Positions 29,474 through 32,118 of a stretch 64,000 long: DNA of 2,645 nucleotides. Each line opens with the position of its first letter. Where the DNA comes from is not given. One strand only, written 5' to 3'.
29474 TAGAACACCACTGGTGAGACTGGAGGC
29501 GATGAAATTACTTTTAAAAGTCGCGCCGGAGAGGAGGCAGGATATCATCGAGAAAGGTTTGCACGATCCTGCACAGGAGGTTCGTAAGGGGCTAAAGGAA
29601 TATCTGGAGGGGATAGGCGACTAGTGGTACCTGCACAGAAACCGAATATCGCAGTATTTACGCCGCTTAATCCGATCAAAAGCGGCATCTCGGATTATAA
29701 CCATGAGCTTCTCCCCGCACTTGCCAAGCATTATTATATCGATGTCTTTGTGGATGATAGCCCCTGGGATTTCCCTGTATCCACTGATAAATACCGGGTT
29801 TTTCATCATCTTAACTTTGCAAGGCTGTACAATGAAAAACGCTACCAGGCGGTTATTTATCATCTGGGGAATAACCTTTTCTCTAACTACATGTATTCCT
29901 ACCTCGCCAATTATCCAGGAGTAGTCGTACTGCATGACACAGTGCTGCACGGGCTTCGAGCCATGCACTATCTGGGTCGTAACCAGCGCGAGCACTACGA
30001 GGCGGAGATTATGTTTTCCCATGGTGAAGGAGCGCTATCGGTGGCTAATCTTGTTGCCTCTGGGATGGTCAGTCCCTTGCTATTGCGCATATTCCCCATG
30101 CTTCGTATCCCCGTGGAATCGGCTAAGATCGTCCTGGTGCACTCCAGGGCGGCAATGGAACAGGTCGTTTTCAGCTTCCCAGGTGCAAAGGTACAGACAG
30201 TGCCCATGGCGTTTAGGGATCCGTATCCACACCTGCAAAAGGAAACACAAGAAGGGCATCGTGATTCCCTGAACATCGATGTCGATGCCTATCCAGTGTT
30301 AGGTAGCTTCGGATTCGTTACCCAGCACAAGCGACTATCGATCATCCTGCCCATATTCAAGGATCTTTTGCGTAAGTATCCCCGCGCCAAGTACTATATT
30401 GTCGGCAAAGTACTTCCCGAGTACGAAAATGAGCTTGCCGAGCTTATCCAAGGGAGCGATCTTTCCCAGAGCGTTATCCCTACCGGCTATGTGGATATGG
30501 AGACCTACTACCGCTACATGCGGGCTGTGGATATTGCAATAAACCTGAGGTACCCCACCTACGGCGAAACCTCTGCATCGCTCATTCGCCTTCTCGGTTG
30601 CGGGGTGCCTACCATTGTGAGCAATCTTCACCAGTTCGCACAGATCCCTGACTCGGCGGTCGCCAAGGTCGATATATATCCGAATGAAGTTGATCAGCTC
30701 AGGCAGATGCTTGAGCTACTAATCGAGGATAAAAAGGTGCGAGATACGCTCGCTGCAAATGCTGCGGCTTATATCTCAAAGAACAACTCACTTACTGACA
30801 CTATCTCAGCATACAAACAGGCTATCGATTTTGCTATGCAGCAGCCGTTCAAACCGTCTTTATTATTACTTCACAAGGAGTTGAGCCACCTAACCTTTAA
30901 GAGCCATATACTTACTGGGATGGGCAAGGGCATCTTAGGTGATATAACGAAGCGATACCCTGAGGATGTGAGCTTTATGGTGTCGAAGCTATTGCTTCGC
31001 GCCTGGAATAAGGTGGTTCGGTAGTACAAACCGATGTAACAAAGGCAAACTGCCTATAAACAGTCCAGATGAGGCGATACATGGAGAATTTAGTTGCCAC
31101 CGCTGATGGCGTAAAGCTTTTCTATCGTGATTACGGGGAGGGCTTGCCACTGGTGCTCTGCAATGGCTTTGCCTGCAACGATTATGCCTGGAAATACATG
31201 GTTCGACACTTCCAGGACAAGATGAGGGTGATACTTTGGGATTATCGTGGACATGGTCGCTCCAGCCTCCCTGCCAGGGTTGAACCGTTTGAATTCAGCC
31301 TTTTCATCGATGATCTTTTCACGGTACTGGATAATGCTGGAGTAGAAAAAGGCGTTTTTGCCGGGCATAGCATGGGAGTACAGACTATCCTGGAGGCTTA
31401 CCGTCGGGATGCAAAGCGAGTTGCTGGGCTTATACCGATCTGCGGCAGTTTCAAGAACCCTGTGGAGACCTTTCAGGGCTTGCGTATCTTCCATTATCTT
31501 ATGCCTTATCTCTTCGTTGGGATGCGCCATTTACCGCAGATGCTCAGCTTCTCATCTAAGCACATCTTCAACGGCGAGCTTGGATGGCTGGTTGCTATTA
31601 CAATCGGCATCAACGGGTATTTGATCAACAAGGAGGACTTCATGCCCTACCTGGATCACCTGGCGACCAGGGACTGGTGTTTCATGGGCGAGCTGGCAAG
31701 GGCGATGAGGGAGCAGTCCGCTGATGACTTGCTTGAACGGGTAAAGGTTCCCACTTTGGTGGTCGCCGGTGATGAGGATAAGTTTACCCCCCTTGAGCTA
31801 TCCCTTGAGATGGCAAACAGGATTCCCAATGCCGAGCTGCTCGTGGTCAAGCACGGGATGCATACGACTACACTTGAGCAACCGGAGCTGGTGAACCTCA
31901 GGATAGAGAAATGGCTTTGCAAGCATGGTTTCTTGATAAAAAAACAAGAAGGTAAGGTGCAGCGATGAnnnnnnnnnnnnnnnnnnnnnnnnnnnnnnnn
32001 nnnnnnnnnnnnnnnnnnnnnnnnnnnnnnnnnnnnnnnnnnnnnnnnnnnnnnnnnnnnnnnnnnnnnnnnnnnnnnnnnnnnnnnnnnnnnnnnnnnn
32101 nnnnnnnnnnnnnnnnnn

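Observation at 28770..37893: Eight-gene operon mixing glycosyltransferases with an unusual redox set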

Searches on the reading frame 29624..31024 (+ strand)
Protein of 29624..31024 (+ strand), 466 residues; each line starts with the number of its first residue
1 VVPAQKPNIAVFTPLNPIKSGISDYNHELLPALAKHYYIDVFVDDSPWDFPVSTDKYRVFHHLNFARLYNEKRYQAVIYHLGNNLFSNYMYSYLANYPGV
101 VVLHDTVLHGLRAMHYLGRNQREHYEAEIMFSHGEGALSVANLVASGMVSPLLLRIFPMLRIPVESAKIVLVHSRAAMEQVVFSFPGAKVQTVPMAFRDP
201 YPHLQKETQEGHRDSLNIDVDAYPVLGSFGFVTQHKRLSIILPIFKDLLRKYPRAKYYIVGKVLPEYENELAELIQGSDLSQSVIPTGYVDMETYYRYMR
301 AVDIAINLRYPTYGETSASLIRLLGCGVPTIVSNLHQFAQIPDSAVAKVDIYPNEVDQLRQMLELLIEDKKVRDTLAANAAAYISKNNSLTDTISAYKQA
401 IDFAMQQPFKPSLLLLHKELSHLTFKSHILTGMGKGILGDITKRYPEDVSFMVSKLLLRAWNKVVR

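Call 4: search_protein_families(library=pfam, proteins=[window:29624-31024:+], max_evalue=0.01)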
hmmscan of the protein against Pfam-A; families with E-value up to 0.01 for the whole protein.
window:29624-31024:+ (466 aa): 2 families
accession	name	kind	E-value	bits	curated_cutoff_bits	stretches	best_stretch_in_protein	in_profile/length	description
PF00534.26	Glycos_transf_1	-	1.7e-11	44.4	26.4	1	223-381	15-170/172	Glycosyl transferases group 1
PF13692.12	Glyco_trans_1_4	-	1e-09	39.2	27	1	225-369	3-142/142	Glycosyl transferases group 1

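Call 5: search_protein_families(library=ncbifam, proteins=[window:29624-31024:+], max_evalue=0.01)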
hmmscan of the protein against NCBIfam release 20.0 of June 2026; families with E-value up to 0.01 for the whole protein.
window:29624-31024:+ (466 aa): 5 families
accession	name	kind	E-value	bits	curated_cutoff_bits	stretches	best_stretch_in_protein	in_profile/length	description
NF038295.1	EPS_HpsP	equivalog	6.2e-07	28.7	550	1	206-390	191-373/388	hormogonium polysaccharide biosynthesis glycosyltransferase HpsP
TIGR04157.1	glyco_rSAM_CFB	subfamily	1.2e-06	27.8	400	1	182-338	187-335/406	TIGR04157 family glycosyltransferase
NF049988.1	MGlcDAGSynMgs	equivalog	2.6e-06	27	400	1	208-386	199-370/398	alpha-monoglucosyldiacylglycerol synthase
TIGR04063.1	stp3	hypoth_equivalog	4.4e-06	25.8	442.05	1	185-400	177-391/397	TIGR04063 family PEP-CTERM/XrtA system glycosyltransferase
NF046085.1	XrtY_assoc_Gly1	equivalog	0.0032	16.4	400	1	234-397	220-377/387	XrtY-associated glycosyltransferase XYAG1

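Call 56: search_solved_structures(query=window:29624-31024:+, max_evalue=0.001)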
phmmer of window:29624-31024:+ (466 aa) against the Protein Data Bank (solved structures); distinct sequences matched with E-value up to 0.001: 1.
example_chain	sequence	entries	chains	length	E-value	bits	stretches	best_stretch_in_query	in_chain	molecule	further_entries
5d00_A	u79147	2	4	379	0.00046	22.6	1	158-400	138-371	N-acetyl-alpha-D-glucosaminyl L-malate synthase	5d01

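Call 63: find_related_loci(query=window:29624-31024:+, collection=metagenome_contigs, flank=8000)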
Query window:29624-31024:+ (466 aa) in metagenome_contigs; peptide patterns used: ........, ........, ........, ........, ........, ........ (x = any residue, [..] = any of these).
45 stretches matched a pattern, but none encodes a relative of the query by tblastn (E <= 1e-3).

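Call 73: search_protein_representatives(protein=window:29624-31024:+)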
Query: 466 residues. Proteins with E-value up to 0.001 (for the whole library): 7223; up to 1e-10: 4156; up to 1e-30: 1185. The best 150 are listed.
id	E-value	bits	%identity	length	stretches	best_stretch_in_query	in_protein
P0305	0.0e+00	1050.3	100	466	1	1-466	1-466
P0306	2.0e-104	366.7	42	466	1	5-434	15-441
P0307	1.2e-81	291.6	33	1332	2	9-403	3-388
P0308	4.1e-77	276.6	37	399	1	9-399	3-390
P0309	1.3e-70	255.2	34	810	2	8-402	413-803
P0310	2.9e-67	244.2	36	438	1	9-407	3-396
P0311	1.3e-66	242.0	30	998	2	4-391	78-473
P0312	1.4e-66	241.9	32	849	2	5-424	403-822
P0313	1.6e-66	241.8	36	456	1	5-411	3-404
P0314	1.7e-66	241.6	32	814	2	2-396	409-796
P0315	3.5e-66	240.6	38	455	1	9-411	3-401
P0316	8.0e-66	239.4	35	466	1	9-411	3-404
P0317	5.6e-65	236.6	35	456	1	9-406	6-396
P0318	1.3e-64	235.4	36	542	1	7-403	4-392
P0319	1.9e-64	234.8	31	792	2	8-389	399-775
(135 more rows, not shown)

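Call 76: find_related_loci(query=A3, collection=metagenome_contigs, flank=8000)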
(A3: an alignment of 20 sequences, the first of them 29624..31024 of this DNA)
Query A3 (466 aa) in metagenome_contigs; peptide patterns used: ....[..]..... (x = any residue, [..] = any of these).
600 stretches matched a pattern (row limit reached: there are more); 583 encode a relative of the query (tblastn E <= 1e-3); the best 80 are kept; 80 distinct loci.
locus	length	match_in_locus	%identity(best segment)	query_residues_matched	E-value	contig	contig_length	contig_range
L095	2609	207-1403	35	8-410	3e-71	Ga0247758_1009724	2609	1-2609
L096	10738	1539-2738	35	8-409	3e-67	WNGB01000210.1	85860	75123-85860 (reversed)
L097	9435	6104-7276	36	9-404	1e-66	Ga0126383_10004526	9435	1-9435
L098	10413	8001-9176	35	9-402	2e-66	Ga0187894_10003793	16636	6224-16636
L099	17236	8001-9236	34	1-410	3e-65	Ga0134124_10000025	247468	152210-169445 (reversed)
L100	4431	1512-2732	34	8-418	3e-64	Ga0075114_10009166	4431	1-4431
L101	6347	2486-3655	33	9-407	8e-64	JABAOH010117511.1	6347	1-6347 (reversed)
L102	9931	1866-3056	34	9-407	2e-63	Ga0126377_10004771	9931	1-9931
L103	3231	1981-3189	30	4-407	4e-63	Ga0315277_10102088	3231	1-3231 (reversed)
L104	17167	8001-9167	38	3-399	7e-63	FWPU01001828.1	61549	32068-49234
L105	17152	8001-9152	35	8-399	6e-63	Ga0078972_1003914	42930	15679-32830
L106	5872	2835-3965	34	6-389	3e-62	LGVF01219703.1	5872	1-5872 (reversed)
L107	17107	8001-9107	35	9-386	3e-62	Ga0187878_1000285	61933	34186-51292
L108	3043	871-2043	35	9-404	2e-62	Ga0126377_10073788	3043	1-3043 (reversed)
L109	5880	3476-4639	34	6-395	5e-62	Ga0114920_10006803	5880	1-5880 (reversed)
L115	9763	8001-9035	36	9-355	7e-60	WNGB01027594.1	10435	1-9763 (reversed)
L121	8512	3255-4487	33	9-412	2e-59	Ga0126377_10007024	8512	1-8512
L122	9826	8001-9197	33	9-407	2e-59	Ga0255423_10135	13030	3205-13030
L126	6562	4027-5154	33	9-389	6e-59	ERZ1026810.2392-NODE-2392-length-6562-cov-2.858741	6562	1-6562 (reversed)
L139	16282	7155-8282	33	9-389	3e-57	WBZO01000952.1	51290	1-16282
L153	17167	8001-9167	38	3-399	7e-63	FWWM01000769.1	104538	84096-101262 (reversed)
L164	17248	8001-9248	31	8-446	2e-54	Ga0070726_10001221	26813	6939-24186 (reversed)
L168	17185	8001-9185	34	9-404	1e-65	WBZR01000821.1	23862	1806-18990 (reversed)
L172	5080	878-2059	34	8-408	5e-53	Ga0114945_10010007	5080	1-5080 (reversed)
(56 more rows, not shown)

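Call 81: search_protein_families(library=pfam, proteins=[L139:6091-7152:+, L122:3042-4289:+, L126:1558-2940:+, L121:1599-2225:+, L115:7018-7899:+, L115:3399-6209:+, L172:2398-3279:+, L164:10193-11416:+, L168:11477-13159:+, L153:13450-14241:-], max_evalue=0.0001)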
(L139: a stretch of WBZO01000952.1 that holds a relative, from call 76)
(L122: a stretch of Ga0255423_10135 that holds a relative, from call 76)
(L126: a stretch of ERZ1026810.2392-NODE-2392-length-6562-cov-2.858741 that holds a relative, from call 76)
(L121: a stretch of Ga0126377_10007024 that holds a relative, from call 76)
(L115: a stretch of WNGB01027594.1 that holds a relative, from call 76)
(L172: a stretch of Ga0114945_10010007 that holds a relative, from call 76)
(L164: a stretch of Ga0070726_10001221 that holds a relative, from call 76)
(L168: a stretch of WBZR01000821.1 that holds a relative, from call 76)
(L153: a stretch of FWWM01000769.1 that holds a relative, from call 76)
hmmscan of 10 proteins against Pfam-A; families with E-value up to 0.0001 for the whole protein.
L139:6091-7152:+ (353 aa): 2 families
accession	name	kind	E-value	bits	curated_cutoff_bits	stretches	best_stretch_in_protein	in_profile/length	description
PF00534.26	Glycos_transf_1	-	5.3e-30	104.6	26.4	1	180-331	15-171/172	Glycosyl transferases group 1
PF13692.12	Glyco_trans_1_4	-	9e-21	75.1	27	1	183-319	4-142/142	Glycosyl transferases group 1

L122:3042-4289:+ (415 aa): 3 families
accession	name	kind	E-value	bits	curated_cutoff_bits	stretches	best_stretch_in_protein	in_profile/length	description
PF14524.12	Wzt_C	-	1e-29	103.8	30.4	1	276-409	2-143/143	Wzt C-terminal domain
PF00005.33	ABC_tran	-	5.8e-28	98.6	25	1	48-179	1-135/137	ABC transporter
PF13304.12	AAA_21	-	3.4e-06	27.8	27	0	62-84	3-25/304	AAA domain, putative AbiEii toxin, Type IV TA system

L126:1558-2940:+ (460 aa): 6 families
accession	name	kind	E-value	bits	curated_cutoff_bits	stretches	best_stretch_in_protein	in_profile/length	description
PF07021.18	MetW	-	6.5e-13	49.2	21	1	265-338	13-87/193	Methionine biosynthesis protein MetW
PF13489.12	Methyltransf_23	-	2.1e-10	41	27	1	258-402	15-160/164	Methyltransferase domain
PF08241.18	Methyltransf_11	-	3.8e-10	40.7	21.2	1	270-347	1-82/95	Methyltransferase domain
PF13649.12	Methyltransf_25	-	7.2e-10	39.9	27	1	269-352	1-90/97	Methyltransferase domain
PF13847.12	Methyltransf_31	-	1.9e-08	34.5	27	1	267-367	5-113/145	Methyltransferase domain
PF08242.18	Methyltransf_12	-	1.1e-07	32.9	30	1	270-348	1-85/98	Methyltransferase domain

L121:1599-2225:+ (208 aa): 1 family
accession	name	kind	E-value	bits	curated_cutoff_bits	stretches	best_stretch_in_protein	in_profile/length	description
PF01252.23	Peptidase_A8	-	6.8e-42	143.5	25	1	35-177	2-141/142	Signal peptidase (SPase) II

L115:7018-7899:+ (293 aa): 1 family
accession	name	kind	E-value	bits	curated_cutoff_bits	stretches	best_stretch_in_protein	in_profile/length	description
PF01790.23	LGT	-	2.2e-56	191.3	24.9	1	4-278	2-240/240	Prolipoprotein diacylglyceryl transferase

L115:3399-6209:+ (936 aa): 4 families
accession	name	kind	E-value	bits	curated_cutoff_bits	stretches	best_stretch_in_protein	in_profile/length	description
PF00133.28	tRNA-synt_1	-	1.9e-133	445.7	22.7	1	33-644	2-414/414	tRNA synthetases class I (I, L, M and V)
PF08264.19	Anticodon_1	-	4.7e-34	117.8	25.1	1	688-845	1-148/148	Anticodon-binding domain of tRNA ligase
PF09334.17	tRNA-synt_1g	-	2.7e-20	72.9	20.1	1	63-206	8-136/391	tRNA synthetases class I (M)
PF01921.24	tRNA-synt_1f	-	6.6e-08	32.3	27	1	586-662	265-339/360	tRNA synthetases class I (K)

L172:2398-3279:+ (293 aa): 1 family
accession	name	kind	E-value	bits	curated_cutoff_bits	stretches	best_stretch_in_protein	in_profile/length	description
PF00535.33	Glycos_transf_2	-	3.7e-26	92.5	23.3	1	6-139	26-165/168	Glycosyl transferase family 2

L164:10193-11416:+ (407 aa): 1 family
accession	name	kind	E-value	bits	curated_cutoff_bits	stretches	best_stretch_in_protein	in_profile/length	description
PF01061.29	ABC2_membrane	-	1.3e-21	77.6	26.9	1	158-367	3-210/211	ABC-2 type transporter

L168:11477-13159:+ (560 aa): 2 families
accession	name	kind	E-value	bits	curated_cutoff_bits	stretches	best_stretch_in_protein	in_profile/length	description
PF07969.17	Amidohydro_3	-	1e-21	78.5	29.7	1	69-538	2-471/472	Amidohydrolase family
PF01979.26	Amidohydro_1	-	1e-06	28.7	25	0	429-538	245-345/345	Amidohydrolase family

L153:13450-14241:- (263 aa): 4 families
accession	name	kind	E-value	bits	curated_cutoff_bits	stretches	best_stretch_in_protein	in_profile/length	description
PF13561.12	adh_short_C2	-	2.4e-64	217.6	27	1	13-258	2-235/236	Enoyl-(Acyl carrier protein) reductase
PF00106.31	adh_short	-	1.5e-55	188.2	26.6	1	8-200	1-192/195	short chain dehydrogenase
PF08659.16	KR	-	2.7e-08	34.4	22.6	1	11-126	4-122/180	KR domain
PF23441.1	SDR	-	3.1e-08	33.8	27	1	76-258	80-255/258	SDR-like rossmann domain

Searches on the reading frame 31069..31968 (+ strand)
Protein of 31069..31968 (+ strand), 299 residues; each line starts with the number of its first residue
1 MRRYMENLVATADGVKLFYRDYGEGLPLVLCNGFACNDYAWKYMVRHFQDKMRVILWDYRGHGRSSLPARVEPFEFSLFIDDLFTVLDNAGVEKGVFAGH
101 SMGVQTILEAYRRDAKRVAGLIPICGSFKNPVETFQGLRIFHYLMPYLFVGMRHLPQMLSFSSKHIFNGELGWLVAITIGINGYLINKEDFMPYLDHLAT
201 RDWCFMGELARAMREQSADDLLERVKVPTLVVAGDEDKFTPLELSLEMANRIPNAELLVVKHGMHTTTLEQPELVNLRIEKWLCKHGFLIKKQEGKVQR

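Call 4: search_protein_families(library=pfam, proteins=[window:31069-31968:+], max_evalue=0.01)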
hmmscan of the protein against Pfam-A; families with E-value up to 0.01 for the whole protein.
window:31069-31968:+ (299 aa): 6 families
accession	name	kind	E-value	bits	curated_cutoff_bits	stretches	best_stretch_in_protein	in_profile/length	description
PF00561.26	Abhydrolase_1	-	7.5e-20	72.1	25.8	2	27-149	2-124/245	alpha/beta hydrolase fold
PF12146.15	Hydrolase_4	-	7.8e-18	65.1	27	2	48-160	27-149/239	Serine aminopeptidase, S33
PF12697.13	Abhydrolase_6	-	1.6e-14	55.5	26.3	1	28-275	1-214/217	Alpha/beta hydrolase family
PF08386.16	Abhydrolase_4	-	3.3e-07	30.8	21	1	216-283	24-91/103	TAP-like protein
PF06821.19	Ser_hydrolase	-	0.0031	17.9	22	0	223-265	112-153/172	Serine hydrolase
PF03959.19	FSH1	-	0.0052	16.9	21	1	216-263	148-197/211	Serine hydrolase (FSH1)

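Call 5: search_protein_families(library=ncbifam, proteins=[window:31069-31968:+], max_evalue=0.01)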
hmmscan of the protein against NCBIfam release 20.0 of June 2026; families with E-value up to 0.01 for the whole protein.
window:31069-31968:+ (299 aa): 33 families (the best 25 are shown)
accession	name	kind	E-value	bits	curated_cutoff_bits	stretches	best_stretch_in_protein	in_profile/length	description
TIGR02427.1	protocat_pcaD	equivalog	1.1e-28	100.3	255.85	2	18-127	3-113/251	3-oxoadipate enol-lactonase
NF051488.1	bifunc_PcaDC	exception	9e-28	97.4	390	2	208-285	175-252/375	bifunctional 3-oxoadipate enol-lactonase/4-carboxymuconolactone decarboxylase PcaDC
NF051487.1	bifunc_PcaCD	exception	2e-21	76.6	430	2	209-283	337-411/413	bifunctional 4-carboxymuconolactone decarboxylase/3-oxoadipate enol-lactonase PcaCD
TIGR03611.1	RutD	equivalog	3.3e-19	69.3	238.5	2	212-283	184-255/258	pyrimidine utilization protein D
NF011457.0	PRK14875.1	equivalog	2.8e-17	62.8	307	1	13-125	118-230/372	acetoin dehydrogenase dihydrolipoyllysine-residue acetyltransferase subunit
NF004514.1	PRK05855.1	equivalog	4.3e-15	55.3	455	1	8-282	3-286/578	SDR family oxidoreductase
TIGR03056.1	bchO_mg_che_rel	equivalog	1.5e-14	53.7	172.55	1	14-283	15-277/278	alpha/beta fold hydrolase BchO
TIGR03695.1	menH_SHCHC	equivalog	1.6e-14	54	208.55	2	27-122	4-100/252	2-succinyl-6-hydroxy-2,4-cyclohexadiene-1-carboxylate synthase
NF002938.0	PRK03592.1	equivalog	4.4e-13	49.2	241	1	7-122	12-125/298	haloalkane dehalogenase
TIGR01250.1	pro_imino_pep_2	subfamily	2.7e-12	46.9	167.65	2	217-283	222-287/288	proline iminopeptidase-family hydrolase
NF050089.1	i_nPHAscl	equivalog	3.8e-12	45.9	300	2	13-121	5-112/288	intracellular short-chain-length polyhydroxyalkanoate depolymerase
NF052614.1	AB_fold_OlsI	equivalog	9.3e-12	45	385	1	211-286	182-258/272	ornithine lipid biosynthesis O-acyltransferase OlsI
NF045945.1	ProImpepLactob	equivalog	1.3e-10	41.3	400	1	217-286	225-293/293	proline iminopeptidase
TIGR01738.1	bioH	equivalog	1.6e-10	41.1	206.95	2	215-273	177-235/245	pimeloyl-ACP methyl ester esterase BioH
NF045948.1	ProImpepThrmp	equivalog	2.8e-10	40.1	500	2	213-285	218-289/291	proline iminopeptidase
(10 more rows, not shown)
